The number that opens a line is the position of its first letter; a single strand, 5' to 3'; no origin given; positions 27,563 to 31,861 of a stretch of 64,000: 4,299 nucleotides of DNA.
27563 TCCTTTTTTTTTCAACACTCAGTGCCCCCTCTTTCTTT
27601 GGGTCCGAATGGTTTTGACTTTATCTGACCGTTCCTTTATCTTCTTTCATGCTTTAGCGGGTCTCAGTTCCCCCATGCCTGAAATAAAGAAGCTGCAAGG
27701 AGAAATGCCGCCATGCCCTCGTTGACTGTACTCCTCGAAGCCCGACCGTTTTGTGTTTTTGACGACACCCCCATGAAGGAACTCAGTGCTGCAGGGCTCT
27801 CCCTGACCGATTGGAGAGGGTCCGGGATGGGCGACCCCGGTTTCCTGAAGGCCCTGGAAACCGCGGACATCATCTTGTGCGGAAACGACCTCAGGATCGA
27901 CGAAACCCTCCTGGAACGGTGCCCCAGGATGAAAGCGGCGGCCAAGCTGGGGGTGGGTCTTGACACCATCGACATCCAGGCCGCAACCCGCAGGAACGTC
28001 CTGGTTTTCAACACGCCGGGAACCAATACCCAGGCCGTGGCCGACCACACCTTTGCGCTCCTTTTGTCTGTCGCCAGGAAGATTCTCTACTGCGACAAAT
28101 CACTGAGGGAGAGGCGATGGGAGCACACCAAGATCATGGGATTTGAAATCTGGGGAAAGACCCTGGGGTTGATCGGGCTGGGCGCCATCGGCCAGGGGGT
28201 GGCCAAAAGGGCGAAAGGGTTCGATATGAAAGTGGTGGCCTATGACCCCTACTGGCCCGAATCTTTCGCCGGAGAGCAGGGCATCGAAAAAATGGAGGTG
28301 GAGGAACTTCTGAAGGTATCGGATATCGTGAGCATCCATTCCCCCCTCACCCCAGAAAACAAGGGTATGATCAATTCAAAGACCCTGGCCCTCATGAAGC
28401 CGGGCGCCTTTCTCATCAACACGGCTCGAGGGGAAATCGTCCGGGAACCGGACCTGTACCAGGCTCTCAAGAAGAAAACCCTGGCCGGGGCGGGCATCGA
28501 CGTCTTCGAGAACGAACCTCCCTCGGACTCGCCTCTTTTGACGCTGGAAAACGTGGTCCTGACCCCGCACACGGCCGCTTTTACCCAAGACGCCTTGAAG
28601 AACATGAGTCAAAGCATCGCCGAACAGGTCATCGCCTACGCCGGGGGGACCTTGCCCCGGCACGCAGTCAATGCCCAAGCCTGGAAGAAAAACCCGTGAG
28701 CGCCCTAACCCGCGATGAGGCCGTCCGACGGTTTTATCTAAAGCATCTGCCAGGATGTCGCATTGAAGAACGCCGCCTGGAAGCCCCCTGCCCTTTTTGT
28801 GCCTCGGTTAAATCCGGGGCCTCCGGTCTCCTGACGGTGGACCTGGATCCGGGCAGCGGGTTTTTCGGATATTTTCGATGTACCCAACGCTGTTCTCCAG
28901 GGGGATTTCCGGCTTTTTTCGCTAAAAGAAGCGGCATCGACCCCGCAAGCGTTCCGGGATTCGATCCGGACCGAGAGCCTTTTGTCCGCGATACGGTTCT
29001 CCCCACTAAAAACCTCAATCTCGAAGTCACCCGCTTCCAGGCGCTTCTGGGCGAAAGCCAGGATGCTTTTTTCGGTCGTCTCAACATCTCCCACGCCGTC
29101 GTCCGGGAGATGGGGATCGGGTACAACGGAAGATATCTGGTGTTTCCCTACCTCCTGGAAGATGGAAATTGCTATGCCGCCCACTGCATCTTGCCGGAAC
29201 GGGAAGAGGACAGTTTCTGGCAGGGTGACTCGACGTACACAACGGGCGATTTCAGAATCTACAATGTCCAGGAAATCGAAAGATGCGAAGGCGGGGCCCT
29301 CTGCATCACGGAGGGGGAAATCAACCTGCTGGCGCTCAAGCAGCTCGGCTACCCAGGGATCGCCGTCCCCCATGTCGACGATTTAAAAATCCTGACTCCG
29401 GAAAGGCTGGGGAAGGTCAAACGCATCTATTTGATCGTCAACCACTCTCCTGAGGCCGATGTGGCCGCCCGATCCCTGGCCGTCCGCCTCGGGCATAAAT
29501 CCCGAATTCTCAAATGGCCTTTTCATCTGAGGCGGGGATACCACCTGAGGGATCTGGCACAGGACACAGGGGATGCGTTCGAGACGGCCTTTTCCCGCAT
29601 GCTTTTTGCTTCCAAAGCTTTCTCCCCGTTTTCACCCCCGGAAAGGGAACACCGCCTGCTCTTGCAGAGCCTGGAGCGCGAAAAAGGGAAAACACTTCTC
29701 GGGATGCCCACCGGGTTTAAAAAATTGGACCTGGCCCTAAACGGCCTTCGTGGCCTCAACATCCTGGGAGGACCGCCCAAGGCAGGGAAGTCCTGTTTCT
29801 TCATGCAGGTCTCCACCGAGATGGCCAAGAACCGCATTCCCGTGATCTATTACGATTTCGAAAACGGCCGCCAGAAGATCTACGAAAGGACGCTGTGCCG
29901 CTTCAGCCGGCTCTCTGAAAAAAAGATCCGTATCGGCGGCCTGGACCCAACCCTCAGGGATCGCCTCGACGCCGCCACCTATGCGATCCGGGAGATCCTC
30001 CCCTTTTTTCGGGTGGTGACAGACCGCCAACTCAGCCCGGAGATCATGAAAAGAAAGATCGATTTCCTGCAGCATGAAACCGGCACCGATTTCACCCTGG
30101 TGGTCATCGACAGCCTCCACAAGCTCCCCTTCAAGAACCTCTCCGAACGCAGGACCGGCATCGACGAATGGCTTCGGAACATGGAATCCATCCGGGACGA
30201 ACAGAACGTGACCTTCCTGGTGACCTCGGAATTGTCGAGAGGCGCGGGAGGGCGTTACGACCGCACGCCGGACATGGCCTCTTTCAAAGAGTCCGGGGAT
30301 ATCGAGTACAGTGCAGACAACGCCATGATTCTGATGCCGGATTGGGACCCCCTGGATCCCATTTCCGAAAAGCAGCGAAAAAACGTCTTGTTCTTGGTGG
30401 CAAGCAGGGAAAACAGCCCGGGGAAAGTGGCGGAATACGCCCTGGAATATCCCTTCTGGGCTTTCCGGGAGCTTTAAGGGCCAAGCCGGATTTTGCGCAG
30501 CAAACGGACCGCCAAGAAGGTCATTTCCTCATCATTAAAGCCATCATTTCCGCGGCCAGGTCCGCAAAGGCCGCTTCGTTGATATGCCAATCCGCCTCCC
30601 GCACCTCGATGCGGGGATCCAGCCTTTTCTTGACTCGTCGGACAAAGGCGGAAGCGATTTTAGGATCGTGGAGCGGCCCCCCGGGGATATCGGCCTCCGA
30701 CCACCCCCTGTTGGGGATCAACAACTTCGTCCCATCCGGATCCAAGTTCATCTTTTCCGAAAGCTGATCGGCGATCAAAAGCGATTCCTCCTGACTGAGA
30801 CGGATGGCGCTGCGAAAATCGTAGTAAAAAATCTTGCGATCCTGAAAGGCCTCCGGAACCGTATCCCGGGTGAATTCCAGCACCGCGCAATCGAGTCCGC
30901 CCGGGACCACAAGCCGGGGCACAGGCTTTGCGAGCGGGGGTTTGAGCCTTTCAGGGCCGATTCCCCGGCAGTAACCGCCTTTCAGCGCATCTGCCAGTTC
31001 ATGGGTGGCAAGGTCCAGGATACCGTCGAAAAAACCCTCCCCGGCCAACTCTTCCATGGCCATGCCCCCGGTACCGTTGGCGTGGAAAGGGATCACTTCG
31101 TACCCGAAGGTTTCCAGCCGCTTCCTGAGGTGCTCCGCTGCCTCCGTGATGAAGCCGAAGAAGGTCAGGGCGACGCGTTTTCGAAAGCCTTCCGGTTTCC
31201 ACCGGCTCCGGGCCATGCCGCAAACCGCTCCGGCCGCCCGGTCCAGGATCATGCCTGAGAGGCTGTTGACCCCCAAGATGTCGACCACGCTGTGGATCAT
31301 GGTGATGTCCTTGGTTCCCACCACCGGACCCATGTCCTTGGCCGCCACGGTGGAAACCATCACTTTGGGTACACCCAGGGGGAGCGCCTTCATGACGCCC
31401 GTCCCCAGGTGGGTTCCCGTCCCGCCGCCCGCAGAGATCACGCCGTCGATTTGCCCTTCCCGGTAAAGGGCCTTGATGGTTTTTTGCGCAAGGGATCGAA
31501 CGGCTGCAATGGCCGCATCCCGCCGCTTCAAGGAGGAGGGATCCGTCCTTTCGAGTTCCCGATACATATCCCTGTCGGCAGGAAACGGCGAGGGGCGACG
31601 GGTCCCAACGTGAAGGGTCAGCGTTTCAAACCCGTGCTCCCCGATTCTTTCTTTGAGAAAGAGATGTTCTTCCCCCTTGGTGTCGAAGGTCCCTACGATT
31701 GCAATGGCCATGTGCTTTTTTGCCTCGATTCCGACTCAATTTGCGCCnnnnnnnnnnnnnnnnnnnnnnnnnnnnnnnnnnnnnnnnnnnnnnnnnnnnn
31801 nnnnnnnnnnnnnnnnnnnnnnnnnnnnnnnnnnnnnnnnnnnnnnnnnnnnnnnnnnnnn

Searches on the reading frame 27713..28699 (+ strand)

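Call 65: search_protein_families(library=ncbifam, proteins=[window:27713-28699:+], max_evalue=0.001)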
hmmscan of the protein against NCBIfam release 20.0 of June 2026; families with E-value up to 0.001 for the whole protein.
window:27713-28699:+ (328 aa): 23 families
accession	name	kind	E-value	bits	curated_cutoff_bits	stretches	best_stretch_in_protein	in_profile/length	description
TIGR01327.1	PGDH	equivalog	3.4e-95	319.8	454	1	43-324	33-315/525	phosphoglycerate dehydrogenase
NF009714.1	PRK13243.1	equivalog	1.8e-80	270.7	455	1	59-323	54-326/332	glyoxylate reductase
NF008759.0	PRK11790.1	equivalog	2.9e-59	200.8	404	1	20-320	24-327/410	phosphoglycerate dehydrogenase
NF005069.0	PRK06487.1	equivalog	2.3e-57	194.5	448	1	48-313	46-314/320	2-hydroxyacid dehydrogenase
NF006263.0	PRK08410.1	equivalog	3.1e-56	191.1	389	1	48-309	40-306/311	D-2-hydroxyacid dehydrogenase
NF011938.0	PRK15409.1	equivalog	5.1e-55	186.8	492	1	46-323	41-322/324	glyoxylate/hydroxypyruvate reductase GhrB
NF041369.1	Dhydh_Halo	equivalog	2.8e-46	158.1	400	1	81-309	64-294/305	D-2-hydroxyacid dehydrogenase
NF005750.0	PRK07574.1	equivalog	3.9e-46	157.8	329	1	62-304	104-351/386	NAD-dependent formate dehydrogenase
NF005387.0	PRK06932.1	equivalog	7.3e-44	150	492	1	49-306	43-306/314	2-hydroxyacid dehydrogenase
NF005027.0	PRK06436.1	equivalog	1.1e-38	133.1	261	1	74-325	51-294/303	2-hydroxyacid dehydrogenase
NF000492.1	vanH_gen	exception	7.2e-38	130.4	540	1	80-299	74-300/312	D-lactate dehydrogenase VanH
NF006374.0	PRK08605.1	subfamily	3.5e-36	124.9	356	1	73-300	70-312/332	D-lactate dehydrogenase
NF001309.0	PRK00257.1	equivalog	9.6e-33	113.7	434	1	47-311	34-279/379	4-phosphoerythronate dehydrogenase PdxB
NF009127.0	PRK12480.1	equivalog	1.7e-30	106.2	579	1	73-299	70-309/330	D-lactate dehydrogenase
NF000371.1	vanH_Agroup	exception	4.9e-30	104.8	700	1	77-301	76-307/322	VanH-A/VanH-Pt family D-lactate dehydrogenase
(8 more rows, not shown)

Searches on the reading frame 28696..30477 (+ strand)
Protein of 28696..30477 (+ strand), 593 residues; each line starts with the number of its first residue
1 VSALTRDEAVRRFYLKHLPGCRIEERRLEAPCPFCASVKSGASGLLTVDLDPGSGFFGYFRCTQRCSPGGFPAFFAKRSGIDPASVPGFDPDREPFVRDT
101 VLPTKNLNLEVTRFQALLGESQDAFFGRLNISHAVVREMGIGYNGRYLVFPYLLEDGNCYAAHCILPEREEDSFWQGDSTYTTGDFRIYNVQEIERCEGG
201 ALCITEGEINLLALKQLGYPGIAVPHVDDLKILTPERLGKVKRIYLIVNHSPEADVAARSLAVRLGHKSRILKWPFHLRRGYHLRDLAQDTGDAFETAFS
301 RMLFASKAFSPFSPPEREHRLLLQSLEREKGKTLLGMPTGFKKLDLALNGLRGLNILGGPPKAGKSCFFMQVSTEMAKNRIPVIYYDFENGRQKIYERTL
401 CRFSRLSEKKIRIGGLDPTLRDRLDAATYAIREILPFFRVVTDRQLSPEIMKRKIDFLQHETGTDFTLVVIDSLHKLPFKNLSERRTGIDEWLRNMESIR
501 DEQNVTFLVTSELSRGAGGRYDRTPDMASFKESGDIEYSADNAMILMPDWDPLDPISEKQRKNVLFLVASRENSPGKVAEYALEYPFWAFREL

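Call 54: search_protein_families(library=pfam, proteins=[window:28696-30477:+], max_evalue=0.00001)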
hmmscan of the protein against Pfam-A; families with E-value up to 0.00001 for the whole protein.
window:28696-30477:+ (593 aa): 2 families
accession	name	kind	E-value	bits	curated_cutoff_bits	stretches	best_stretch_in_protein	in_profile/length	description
PF03796.21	DnaB_C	-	8.1e-29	101.2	27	1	336-549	1-214/255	DnaB-like helicase C terminal domain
PF13481.12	AAA_25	-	5.2e-09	36.4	27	1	352-511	33-188/195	AAA domain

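Call 65: search_protein_families(library=ncbifam, proteins=[window:28696-30477:+], max_evalue=0.001)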
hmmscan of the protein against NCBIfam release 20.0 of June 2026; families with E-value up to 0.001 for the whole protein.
window:28696-30477:+ (593 aa): 16 families
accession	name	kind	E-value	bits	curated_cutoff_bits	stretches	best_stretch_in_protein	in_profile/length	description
TIGR00665.1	DnaB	equivalog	4.7e-27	94.9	385.25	1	328-571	169-412/435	replicative DNA helicase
NF004384.0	PRK05748.1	equivalog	1.1e-21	76.9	525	1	330-549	179-400/452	replicative DNA helicase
TIGR03600.1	phage_DnaB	exception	1.2e-21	77.2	498.65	1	330-577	170-416/421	phage replicative helicase, DnaB family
NF006443.0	PRK08760.1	equivalog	2.9e-19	68.7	741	1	329-545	204-420/476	replicative DNA helicase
NF005852.0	PRK07773.1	equivalog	5.8e-19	67.9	780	1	328-537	191-400/886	replicative DNA helicase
NF004967.0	PRK06321.1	equivalog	1.1e-17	64.1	751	1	324-555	196-429/472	replicative DNA helicase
NF005424.0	PRK07004.1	equivalog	1.1e-16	60.5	834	1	328-547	187-407/460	replicative DNA helicase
NF006306.0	PRK08506.1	equivalog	2.4e-16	59.4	596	1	324-546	162-384/472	replicative DNA helicase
NF006458.0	PRK08840.1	equivalog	7e-16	58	884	1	333-549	196-414/464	replicative DNA helicase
NF005945.0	PRK08006.1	equivalog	2.6e-15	56.2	898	1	333-548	203-420/471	replicative DNA helicase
NF040583.1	dnaB_SPI-7_type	exception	8.9e-14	51.4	655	1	322-546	160-389/434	SPI-7-type island replicative DNA helicase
NF004109.0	PRK05595.1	equivalog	1.6e-13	50.2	737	1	323-549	171-396/444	replicative DNA helicase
NF005369.0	PRK06904.1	equivalog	2.6e-13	49.5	809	1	326-549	197-421/474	replicative DNA helicase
NF006606.0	PRK09165.1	equivalog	5e-12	45.2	540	1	329-546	192-425/497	replicative DNA helicase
NF005240.0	PRK06749.1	subfamily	9.2e-12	44.5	686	1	331-578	163-412/428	replicative DNA helicase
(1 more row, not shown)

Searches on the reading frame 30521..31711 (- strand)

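Call 53: search_protein_families(library=pfam, proteins=[window:30521-31711:-], max_evalue=0.00001)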
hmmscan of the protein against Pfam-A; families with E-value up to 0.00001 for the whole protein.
window:30521-31711:- (396 aa): 2 families
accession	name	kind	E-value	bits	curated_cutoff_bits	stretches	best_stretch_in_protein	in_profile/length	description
PF23189.1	UPF0261_C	-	3.8e-59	200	27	1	177-393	1-217/218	Uncharacterised protein family (UPF0261) C-terminal domain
PF06792.17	UPF0261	-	1.4e-53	181.9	27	1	2-170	2-174/176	Uncharacterised protein family (UPF0261) N-terminal domain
